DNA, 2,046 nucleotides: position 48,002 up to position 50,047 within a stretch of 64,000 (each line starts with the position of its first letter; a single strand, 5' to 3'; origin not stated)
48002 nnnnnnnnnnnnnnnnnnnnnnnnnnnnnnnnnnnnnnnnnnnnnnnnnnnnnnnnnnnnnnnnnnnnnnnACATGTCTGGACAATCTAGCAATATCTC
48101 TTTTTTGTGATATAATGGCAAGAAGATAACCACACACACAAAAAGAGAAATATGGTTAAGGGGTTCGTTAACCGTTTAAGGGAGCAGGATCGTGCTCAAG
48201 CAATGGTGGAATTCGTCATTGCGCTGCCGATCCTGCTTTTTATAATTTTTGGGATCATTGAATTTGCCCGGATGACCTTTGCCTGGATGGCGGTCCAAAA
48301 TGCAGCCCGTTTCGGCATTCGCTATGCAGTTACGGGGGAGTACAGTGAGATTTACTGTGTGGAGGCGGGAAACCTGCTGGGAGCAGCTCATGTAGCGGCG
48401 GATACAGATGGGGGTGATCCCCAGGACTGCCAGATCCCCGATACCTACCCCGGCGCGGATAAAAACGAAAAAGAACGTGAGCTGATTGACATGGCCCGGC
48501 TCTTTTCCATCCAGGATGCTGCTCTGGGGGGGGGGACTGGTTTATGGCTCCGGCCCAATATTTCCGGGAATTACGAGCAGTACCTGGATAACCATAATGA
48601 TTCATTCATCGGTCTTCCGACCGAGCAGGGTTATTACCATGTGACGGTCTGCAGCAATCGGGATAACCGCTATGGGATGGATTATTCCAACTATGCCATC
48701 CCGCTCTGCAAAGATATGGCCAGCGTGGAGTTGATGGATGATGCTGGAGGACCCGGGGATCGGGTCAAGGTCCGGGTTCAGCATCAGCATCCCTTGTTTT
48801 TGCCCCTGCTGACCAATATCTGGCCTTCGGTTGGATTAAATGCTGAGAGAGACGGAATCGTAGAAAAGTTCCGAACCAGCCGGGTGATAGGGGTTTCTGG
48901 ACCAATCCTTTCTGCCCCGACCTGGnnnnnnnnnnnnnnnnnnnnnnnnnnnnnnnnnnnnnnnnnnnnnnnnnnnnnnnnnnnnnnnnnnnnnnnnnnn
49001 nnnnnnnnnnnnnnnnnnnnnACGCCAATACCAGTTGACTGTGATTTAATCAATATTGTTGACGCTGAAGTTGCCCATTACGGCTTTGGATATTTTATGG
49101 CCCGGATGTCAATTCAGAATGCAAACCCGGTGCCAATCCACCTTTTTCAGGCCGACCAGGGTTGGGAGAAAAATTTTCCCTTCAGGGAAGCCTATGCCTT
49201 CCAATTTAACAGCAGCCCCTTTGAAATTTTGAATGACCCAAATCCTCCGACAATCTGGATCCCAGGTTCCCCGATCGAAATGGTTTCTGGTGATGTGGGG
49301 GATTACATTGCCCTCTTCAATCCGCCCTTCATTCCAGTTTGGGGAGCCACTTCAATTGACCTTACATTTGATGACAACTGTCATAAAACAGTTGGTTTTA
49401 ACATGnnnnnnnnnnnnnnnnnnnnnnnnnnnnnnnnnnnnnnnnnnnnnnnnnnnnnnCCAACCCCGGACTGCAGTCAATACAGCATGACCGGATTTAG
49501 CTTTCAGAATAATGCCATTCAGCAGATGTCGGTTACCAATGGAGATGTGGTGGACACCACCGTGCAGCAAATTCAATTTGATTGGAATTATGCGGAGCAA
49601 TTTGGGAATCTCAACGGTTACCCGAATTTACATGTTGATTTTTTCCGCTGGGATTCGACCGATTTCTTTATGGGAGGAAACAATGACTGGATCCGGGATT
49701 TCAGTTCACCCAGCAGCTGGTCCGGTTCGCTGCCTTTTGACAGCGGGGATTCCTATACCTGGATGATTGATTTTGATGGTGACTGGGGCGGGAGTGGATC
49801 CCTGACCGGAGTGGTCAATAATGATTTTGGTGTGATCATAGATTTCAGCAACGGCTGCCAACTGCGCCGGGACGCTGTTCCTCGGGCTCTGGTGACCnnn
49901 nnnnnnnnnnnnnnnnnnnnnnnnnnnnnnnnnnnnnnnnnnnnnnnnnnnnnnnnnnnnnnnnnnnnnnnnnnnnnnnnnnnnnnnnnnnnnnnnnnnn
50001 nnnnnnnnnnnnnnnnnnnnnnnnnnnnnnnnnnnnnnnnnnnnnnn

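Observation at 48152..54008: Tandemly duplicated two-gene module with a swapped central domain (unknown fold versus PA14-like)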

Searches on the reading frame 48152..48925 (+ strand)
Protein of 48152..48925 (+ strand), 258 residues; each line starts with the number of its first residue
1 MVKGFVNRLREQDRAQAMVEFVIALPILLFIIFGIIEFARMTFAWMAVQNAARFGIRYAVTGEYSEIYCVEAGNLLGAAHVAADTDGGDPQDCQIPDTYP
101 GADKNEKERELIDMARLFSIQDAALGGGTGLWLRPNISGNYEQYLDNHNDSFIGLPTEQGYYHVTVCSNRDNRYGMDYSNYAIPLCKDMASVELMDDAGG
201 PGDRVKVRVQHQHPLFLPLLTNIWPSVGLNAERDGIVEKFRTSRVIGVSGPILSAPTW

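Call 41: find_related_loci(query=A4, collection=genome_contigs, flank=10000)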
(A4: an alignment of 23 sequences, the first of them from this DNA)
Query A4 (258 aa) in genome_contigs; peptide patterns used: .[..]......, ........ (x = any residue, [..] = any of these).
137 stretches matched a pattern; 69 encode a relative of the query (tblastn E <= 1e-3); 60 distinct loci.
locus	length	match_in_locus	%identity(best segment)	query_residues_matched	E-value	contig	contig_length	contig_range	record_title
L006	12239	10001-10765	83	1-255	1e-148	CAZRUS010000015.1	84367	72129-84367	MAG TPA_asm: uncultured Anaerolineales bacterium isolate binchicken_co17_291 genome assembly, contig: NODE_876_length_84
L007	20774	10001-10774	79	1-258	4e-145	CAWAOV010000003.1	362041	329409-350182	MAG: uncultured Chloroflexia bacterium isolate MFD03804.bin.2.113 genome assembly, contig: contig_16526, whole genome sh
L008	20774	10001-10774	79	1-258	5e-145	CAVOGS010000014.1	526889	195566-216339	MAG: uncultured Chloroflexia bacterium isolate MFD09964.bin.2.149 genome assembly, contig: contig_7910, whole genome sho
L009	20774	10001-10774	81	1-258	7e-143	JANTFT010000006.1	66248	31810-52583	MAG: Anaerolineales bacterium isolate bin10015 c_000000000131, whole genome shotgun sequence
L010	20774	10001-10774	76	1-258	7e-142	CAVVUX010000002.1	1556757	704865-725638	MAG: uncultured Chloroflexia bacterium isolate MFD03551.bin.2.8 genome assembly, contig: contig_22245, whole genome shot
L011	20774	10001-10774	78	1-258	6e-141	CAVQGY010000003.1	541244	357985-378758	MAG: uncultured Chloroflexia bacterium isolate MFD09964.bin.1.182 genome assembly, contig: contig_34012, whole genome sh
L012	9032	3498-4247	78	6-255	8e-140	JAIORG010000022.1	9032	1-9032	MAG: Anaerolineales bacterium isolate SMBSF12 20072_Bin_6_contigs_1_c_000000001149, whole genome shotgun sequence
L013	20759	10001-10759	78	6-258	3e-139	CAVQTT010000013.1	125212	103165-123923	MAG: uncultured Chloroflexia bacterium isolate MFD09964.bin.2.132 genome assembly, contig: contig_34452, whole genome sh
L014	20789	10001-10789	75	1-258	5e-138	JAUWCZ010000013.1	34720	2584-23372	MAG: Chloroflexota bacterium isolate CSMAG_2151 CSMAG_2151_k141_2949207_length_34720_cov_8.9898, whole genome shotgun se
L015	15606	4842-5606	75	1-255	7e-138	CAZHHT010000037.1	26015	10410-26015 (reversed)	MAG TPA_asm: uncultured Anaerolineales bacterium isolate binchicken_co228_499 genome assembly, contig: NODE_2430_length_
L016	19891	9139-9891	74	8-258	5e-133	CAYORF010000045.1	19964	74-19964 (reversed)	MAG TPA_asm: uncultured Anaerolineales bacterium isolate binchicken_co9_181 genome assembly, contig: NODE_954_length_199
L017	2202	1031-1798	73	2-258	1e-139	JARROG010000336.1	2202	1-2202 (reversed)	MAG: Anaerolineales bacterium isolate Spart_144_MAG scaffold_10352, whole genome shotgun sequence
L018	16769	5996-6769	78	1-258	3e-131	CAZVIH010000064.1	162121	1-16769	MAG TPA_asm: uncultured Anaerolineales bacterium isolate SRP185410_co1_397 genome assembly, contig: k141_2235930, whole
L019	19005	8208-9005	73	1-258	4e-135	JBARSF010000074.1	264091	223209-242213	MAG: Anaerolineales bacterium isolate MFD12959_ilm_asm_bin54 k127_106441, whole genome shotgun sequence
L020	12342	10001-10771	72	2-258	1e-127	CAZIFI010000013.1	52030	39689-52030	MAG TPA_asm: uncultured Anaerolineales bacterium isolate binchicken_co17_453 genome assembly, contig: NODE_1976_length_5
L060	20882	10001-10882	40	15-249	8e-54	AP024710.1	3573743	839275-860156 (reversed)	Leptolinea sp. HRD-7 DNA, complete genome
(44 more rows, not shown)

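Call 58: search_protein_families(library=pfam, proteins=[L060:1236-3200:-, L060:3250-4608:-, L060:4611-6221:-, L060:9941-11959:+, L060:12069-13088:+, L060:13120-13605:+, L060:13675-14793:+, L060:15114-17549:+, L060:17679-19664:+, L060:19677-20690:+], max_evalue=0.001)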
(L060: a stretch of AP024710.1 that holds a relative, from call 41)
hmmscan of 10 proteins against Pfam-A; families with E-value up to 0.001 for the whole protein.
L060:1236-3200:- (654 aa): 1 family
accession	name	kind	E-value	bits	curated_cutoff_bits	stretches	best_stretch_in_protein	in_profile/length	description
PF25209.1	Phage_capsid_4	-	2.6e-27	97.2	27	1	336-647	2-259/262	Phage capsid protein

L060:3250-4608:- (452 aa): 1 family
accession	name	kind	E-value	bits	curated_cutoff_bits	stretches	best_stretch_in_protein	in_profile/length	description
PF05136.18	Phage_portal_2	-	0.00011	22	32.9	0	54-102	18-66/354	Phage portal protein, lambda family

L060:4611-6221:- (536 aa): 1 family
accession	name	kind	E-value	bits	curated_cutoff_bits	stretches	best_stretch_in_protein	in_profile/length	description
PF17289.8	Terminase_6C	-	0.00014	22.4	22.6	1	359-426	26-93/155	Terminase RNaseH-like domain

L060:9941-11959:+ (673 aa): 2 families
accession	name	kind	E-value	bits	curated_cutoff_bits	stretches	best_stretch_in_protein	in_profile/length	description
PF07691.17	PA14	-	7.8e-16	58.6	24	1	425-530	30-145/147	PA14 domain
PF07811.17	TadE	-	3.5e-14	53.1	22.9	1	22-63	2-43/43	TadE-like protein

L060:12069-13088:+ (340 aa): 1 family
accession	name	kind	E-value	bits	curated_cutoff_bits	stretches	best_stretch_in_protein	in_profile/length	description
PF13480.13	Acetyltransf_6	-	2.3e-29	102.8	22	1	177-320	1-142/143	Acetyltransferase (GNAT) domain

L060:13120-13605:+ (162 aa): 1 family
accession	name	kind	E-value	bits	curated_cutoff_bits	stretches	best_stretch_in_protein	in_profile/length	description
PF04008.19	Adenosine_kin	-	2.9e-72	241.9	25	1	6-160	1-154/154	Adenosine specific kinase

L060:13675-14793:+ (373 aa): 1 family
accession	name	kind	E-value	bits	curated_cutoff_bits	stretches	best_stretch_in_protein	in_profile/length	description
PF13385.13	Laminin_G_3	-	0.00036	21.1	27.6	1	255-368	38-141/151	Concanavalin A-like lectin/glucanases superfamily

L060:15114-17549:+ (812 aa): 5 families
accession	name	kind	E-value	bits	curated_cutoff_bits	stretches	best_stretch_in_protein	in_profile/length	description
PF01580.24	FtsK_SpoIIIE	-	1.6e-60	204.7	24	1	436-622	2-221/221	FtsK/SpoIIIE family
PF09397.16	FtsK_gamma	-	2.6e-24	85.2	30.6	1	739-798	3-61/63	Ftsk gamma domain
PF17854.6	FtsK_alpha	-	4e-23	82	22.9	1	342-428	23-101/101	FtsK alpha domain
PF13491.11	FtsK_4TM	-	1.3e-05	25.4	23.1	1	112-221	61-166/171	4TM region of DNA translocase FtsK/SpoIIIE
PF12846.13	AAA_10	-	0.00018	21.1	27.5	0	472-520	21-64/362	AAA-like domain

L060:17679-19664:+ (662 aa): 1 family
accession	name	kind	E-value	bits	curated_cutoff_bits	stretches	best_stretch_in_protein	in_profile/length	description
PF00496.27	SBP_bac_5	-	2.4e-49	168.9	32.4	1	173-563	12-360/368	Bacterial extracellular solute-binding proteins, family 5 Middle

L060:19677-20690:+ (338 aa): 4 families
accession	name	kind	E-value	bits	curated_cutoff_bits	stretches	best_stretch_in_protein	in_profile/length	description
PF00005.33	ABC_tran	-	5.3e-27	95.5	25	1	28-186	2-137/137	ABC transporter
PF08352.17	oligo_HPY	-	6.5e-20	71.7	27.1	1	237-298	1-62/65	Oligopeptide/dipeptide transporter, C-terminal region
PF13304.12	AAA_21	-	4e-05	24.3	27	1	169-221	251-303/304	AAA domain, putative AbiEii toxin, Type IV TA system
PF02463.25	SMC_N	-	0.00067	19.6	40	0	77-232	62-213/220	RecF/RecN/SMC N terminal domain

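Call 68: search_solved_structures(query=A4, max_evalue=10)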
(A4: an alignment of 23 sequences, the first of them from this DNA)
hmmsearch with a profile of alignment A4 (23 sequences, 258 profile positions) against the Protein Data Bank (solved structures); distinct sequences matched with E-value up to 10: 9.
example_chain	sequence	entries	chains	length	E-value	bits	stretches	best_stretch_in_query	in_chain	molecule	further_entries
8ydl_A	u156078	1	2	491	0.88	11.9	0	90-126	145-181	Fusion glycoprotein F2, F1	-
2eo8_A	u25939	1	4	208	1.5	11.1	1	128-165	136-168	Pyrrolidone-carboxylate peptidase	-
1x12_A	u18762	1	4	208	1.5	11.1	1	128-165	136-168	Pyrrolidone-carboxylate peptidase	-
1x10_A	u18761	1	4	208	1.5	11.1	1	128-165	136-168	Pyrrolidone-carboxylate peptidase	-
1z8t_A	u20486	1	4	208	1.5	11.1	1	128-165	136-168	Pyrrolidone-carboxylate peptidase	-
1ioi_A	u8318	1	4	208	1.5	11.1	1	128-165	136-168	PYRROLIDONE CARBOXYL PEPTIDASE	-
1z8x_A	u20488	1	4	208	1.5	11.1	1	128-165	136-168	Pyrrolidone-carboxylate peptidase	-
1z8w_A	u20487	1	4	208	1.5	11.1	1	128-165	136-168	Pyrrolidone-carboxylate peptidase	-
1iof_A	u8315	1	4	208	2.1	10.6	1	130-165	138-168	PYRROLIDONE CARBOXYL PEPTIDASE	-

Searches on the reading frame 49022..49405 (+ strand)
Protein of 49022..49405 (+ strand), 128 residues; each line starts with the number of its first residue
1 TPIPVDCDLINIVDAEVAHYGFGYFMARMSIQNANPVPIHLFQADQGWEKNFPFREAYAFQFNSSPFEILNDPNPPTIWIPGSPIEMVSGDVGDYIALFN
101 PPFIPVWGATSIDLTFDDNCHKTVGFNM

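Call 24: search_solved_structures(query=A1, max_evalue=10, show_alignments=1)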
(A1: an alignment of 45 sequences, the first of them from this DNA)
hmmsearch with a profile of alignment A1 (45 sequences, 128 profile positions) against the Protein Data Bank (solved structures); distinct sequences matched with E-value up to 10: 6.
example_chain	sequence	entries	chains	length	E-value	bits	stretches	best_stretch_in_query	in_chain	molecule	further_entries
8hbg_A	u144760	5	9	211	0.063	16.3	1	26-98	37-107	VP1 of capsid protein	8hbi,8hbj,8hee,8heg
4gh4_A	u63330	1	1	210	0.12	15.3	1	27-101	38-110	capsid protein VP1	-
4iv1_A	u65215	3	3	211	0.13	15.3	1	27-101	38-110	Capsid protein VP1 | VP1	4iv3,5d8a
2doc_A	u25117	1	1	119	0.19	14.7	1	36-109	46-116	Neural cell adhesion molecule 2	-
8h4q_N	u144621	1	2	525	1.5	11.8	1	15-56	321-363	Rhodanese domain-containing protein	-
8h4h_N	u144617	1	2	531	1.5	11.8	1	15-56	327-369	Rhodanese domain-containing protein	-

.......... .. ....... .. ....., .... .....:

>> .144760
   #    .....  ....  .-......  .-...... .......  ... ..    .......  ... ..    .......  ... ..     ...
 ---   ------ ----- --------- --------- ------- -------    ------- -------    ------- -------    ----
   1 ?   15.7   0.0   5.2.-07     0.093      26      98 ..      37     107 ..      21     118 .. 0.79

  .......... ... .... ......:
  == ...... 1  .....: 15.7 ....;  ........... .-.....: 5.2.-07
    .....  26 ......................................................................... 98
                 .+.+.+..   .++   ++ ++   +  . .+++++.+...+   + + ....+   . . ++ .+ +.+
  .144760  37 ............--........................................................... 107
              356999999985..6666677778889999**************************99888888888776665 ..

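Call 33: predict_structure(alignment_id=A1)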
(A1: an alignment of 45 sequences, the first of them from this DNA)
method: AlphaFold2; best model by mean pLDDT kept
length: 128 residues; sequences in the alignment: 45
mean_pLDDT: 94.9   pTM: 0.88
mean pLDDT of the five models: 94.9, 94.6, 94.4, 93.8, 92.6
residues with pLDDT >= 90: 111; 70-90: 16; 50-70: 1; < 50: 0
segments of 3 or more residues with pLDDT < 50: none
pLDDT, mean of each block of 10 residues (from residue 1): 88 95 92 98 97 94 97 97 97 97 88 97 95
secondary structure, 60 per line:
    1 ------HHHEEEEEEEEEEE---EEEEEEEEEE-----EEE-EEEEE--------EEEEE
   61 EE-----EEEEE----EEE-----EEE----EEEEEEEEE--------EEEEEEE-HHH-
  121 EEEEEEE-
elements in order: E10-20 E24-33 E39-41 E43-47 E56-62 E68-72 E77-79 E85-87 E92-100 E109-115 E121-127

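Call 38: fold_search(model_id=the predicted structure, library=pdb)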
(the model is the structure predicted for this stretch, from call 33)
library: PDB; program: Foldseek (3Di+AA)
matches with E <= 10: 1680; with E <= 0.001: 0
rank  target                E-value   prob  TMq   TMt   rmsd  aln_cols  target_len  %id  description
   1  2dwy_C                1.1e-03  1.00  0.45  0.44  12.3       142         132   17  Crystal Structure Analysis of GGA1-GAE (released 2007-04-17)
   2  2k6w_MODEL_1_A        1.3e-03  0.99  0.34  0.36   9.8       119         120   17  Solution structures of apo PCuA (trans conformation of the peptide bond involving the nitrogen of P14) (released 2008-09-09)
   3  8fk7_A                1.4e-03  1.00  0.49  0.46   7.9       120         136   10  Structure of the Pyrobaculum calidifontis flagellar-like archaeal type IV pilus (released 2023-06-28)
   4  1xvs_A                1.5e-03  1.00  0.40  0.41   9.5       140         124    8  Crystal structure of apaG Protein from Vibrio cholerae (released 2004-12-14)
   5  5fqg_A                1.9e-03  0.99  0.40  0.11   8.6       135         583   13  The details of glycolipid glycan hydrolysis by the structural analysis of a family 123 glycoside hydrolase from Clostr (released 2016-03-30)
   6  1xq4_A                2.0e-03  1.00  0.41  0.42   9.1       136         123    8  Crystal Structure of the Putative ApaA Protein from Bordetella pertussis, Northeast Structural Genomics Target BeR40 (released 2004-11-09)
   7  1tza_A                2.5e-03  1.00  0.39  0.38   9.8       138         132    7  X-ray structure of Northeast Structural Genomics Consortium target SoR45 (released 2004-07-27)
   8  1xq4_C                2.8e-03  1.00  0.40  0.41   9.1       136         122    9  Crystal Structure of the Putative ApaA Protein from Bordetella pertussis, Northeast Structural Genomics Target BeR40 (released 2004-11-09)
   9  5fqh_A                2.9e-03  0.99  0.41  0.11   8.8       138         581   14  The details of glycolipid glycan hydrolysis by the structural analysis of a family 123 glycoside hydrolase from Clostr (released 2016-03-30)
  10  1tza_B                3.1e-03  1.00  0.39  0.39   9.4       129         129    7  X-ray structure of Northeast Structural Genomics Consortium target SoR45 (released 2004-07-27)
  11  2f1e_MODEL_1_A        3.4e-03  0.98  0.36  0.39   9.6       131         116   14  Solution structure of ApaG protein (released 2006-10-24)
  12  6p1g_B                3.4e-03  0.97  0.35  0.38   9.0       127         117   16  Copper-bound PCuAC domain from PmoF2 (released 2019-09-25)
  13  1xq4_B                3.8e-03  1.00  0.41  0.43   9.1       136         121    9  Crystal Structure of the Putative ApaA Protein from Bordetella pertussis, Northeast Structural Genomics Target BeR40 (released 2004-11-09)
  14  5fqe_B                3.8e-03  0.99  0.41  0.11   8.6       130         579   14  The details of glycolipid glycan hydrolysis by the structural analysis of a family 123 glycoside hydrolase from Clostr (released 2016-03-30)
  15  6p1f                  4.0e-03  1.00  0.50  0.51   5.1       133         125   14  apo PmoF2 PCuAC domain (released 2019-09-25)
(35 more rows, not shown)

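Call 75: search_protein_representatives(alignment_id=A1)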
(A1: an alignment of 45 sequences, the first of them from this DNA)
Query: 45 sequences, 128 profile positions. Proteins with E-value up to 0.001 (for the whole library): 40; up to 1e-10: 17; up to 1e-30: 4. The best 40 are listed.
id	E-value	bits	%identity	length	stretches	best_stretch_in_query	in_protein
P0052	1.1e-57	209.5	-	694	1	1-128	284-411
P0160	1.8e-53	195.9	-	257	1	1-126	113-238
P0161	6.6e-33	129.4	-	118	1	17-125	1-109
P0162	1.4e-31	125.1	-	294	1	1-80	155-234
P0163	1.9e-29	118.2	-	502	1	29-127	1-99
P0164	1.1e-25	106.1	-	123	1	52-128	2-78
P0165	4.7e-25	104.0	-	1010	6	25-117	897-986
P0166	1.7e-21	92.5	-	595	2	7-125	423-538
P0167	2.3e-21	92.1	-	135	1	8-76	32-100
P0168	6.5e-20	87.4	-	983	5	3-124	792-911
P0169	1.8e-14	69.8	-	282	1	70-127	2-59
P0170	1.3e-13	67.0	-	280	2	31-124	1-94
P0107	3.6e-12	62.4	-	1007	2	26-125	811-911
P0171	1.7e-11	60.1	-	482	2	1-123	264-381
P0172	2.3e-11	59.7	-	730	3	6-124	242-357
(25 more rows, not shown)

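Call 98: search_protein_families(library=pfam, alignment_id=A1, max_evalue=1)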
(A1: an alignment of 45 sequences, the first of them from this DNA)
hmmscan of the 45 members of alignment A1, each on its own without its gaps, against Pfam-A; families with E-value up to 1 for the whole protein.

A. member 1, seq(128 aa): 0 families

B. families by the number of members that match (of 45 scanned): 3 families
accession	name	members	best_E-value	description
PF18379.6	FERM_F1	1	0.03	FERM F1 ubiquitin-like domain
PF00553.25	CBM_2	1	0.093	Cellulose binding domain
PF23157.1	DUF7055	1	0.23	Domain of unknown function (DUF7055)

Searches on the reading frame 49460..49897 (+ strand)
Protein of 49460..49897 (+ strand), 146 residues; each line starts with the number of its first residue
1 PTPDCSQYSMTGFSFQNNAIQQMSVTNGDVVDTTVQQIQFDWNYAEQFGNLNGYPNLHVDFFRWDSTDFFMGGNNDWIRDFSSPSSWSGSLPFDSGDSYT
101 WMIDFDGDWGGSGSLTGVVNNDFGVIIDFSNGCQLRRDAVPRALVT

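Call 37: search_solved_structures(query=A3, max_evalue=10)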
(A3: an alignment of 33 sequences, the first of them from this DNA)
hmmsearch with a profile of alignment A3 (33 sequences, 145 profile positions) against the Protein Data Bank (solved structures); distinct sequences matched with E-value up to 10: 1.
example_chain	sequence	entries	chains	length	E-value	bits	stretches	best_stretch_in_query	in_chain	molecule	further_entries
6eri_AZ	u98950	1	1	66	1.3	12.4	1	67-106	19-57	50S ribosomal protein L31, chloroplastic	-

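Call 97: search_protein_families(library=pfam, alignment_id=A3, max_evalue=1)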
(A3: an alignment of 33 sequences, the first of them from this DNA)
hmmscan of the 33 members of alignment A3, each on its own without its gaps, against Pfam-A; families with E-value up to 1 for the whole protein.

A. member 1, seq(146 aa): 1 family
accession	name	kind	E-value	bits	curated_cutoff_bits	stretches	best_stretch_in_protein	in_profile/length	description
PF10077.14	DUF2314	-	0.11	13.1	22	1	15-50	71-105/134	Uncharacterized protein conserved in bacteria (DUF2314)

B. families by the number of members that match (of 33 scanned): 6 families
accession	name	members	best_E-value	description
PF23673.1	DUF7154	5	0.0031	Domain of unknown function (DUF7154)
PF10077.14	DUF2314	2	0.11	Uncharacterized protein conserved in bacteria (DUF2314)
PF03718.19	Glyco_hydro_49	1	0.045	Glycosyl hydrolase family 49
PF14292.12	SusE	1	0.047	SusE outer membrane protein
PF20162.4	Etd1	1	0.055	Septation protein etd1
PF25777.1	Aurora-A_bind_TACC3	1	0.15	TACC3, Aurora-A binding region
